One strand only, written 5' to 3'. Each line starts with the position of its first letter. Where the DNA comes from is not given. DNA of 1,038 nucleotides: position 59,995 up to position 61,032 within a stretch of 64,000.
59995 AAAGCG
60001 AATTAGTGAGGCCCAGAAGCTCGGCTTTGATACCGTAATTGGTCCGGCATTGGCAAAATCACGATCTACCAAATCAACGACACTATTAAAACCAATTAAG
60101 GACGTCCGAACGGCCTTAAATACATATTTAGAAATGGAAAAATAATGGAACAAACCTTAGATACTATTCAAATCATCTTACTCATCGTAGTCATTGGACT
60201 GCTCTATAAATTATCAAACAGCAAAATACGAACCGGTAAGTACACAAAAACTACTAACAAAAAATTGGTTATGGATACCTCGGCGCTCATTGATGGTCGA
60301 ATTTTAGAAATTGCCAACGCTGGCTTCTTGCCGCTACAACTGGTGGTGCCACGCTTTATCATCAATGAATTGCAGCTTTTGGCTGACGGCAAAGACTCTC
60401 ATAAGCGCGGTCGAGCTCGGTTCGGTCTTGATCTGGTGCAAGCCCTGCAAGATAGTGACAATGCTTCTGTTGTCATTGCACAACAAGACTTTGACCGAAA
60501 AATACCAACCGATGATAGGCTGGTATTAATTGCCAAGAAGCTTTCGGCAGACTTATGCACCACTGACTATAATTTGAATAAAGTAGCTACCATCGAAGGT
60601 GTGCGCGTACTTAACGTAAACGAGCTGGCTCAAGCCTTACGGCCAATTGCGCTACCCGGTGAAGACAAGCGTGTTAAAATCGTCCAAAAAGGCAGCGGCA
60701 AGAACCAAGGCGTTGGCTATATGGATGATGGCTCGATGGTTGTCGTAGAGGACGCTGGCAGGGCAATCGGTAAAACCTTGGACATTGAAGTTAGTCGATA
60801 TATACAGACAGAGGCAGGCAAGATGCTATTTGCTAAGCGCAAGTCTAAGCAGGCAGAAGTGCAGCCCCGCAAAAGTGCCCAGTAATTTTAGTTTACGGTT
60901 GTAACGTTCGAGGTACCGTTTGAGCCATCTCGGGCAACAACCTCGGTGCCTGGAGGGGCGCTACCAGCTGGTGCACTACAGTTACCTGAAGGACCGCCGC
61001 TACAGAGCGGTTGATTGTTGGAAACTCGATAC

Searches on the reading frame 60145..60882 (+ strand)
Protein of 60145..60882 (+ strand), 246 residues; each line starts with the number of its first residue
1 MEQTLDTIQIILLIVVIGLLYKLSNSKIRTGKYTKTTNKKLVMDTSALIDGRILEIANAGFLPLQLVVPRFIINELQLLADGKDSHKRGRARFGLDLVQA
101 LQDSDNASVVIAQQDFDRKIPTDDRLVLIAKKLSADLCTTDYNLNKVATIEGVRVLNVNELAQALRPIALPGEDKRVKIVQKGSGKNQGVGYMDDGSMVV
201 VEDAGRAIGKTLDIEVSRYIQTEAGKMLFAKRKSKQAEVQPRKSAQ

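Call 91: search_protein_families(library=phrogs, proteins=[window:60145-60882:+], max_evalue=0.01)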
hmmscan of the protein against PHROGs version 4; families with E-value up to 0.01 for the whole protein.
window:60145-60882:+ (246 aa): 1 family
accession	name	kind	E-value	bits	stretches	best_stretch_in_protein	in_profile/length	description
phrog_2765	-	other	0.00028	20.9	1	38-158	2-131/443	PhoH-like phosphate starvation-inducible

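Call 92: search_protein_families(library=pfam, proteins=[window:60145-60882:+], max_evalue=0.01)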
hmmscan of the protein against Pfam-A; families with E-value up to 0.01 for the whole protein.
window:60145-60882:+ (246 aa): 3 families
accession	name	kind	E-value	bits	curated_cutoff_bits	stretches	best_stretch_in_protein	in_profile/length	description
PF01938.26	TRAM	-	8.5e-05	22.8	21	1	171-217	4-49/61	TRAM domain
PF18477.7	PIN_9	-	0.00036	21.2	26.3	1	65-157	30-112/116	PIN like domain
PF08745.17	PIN_5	-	0.0036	17.2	27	0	125-166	160-201/205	PINc domain ribonuclease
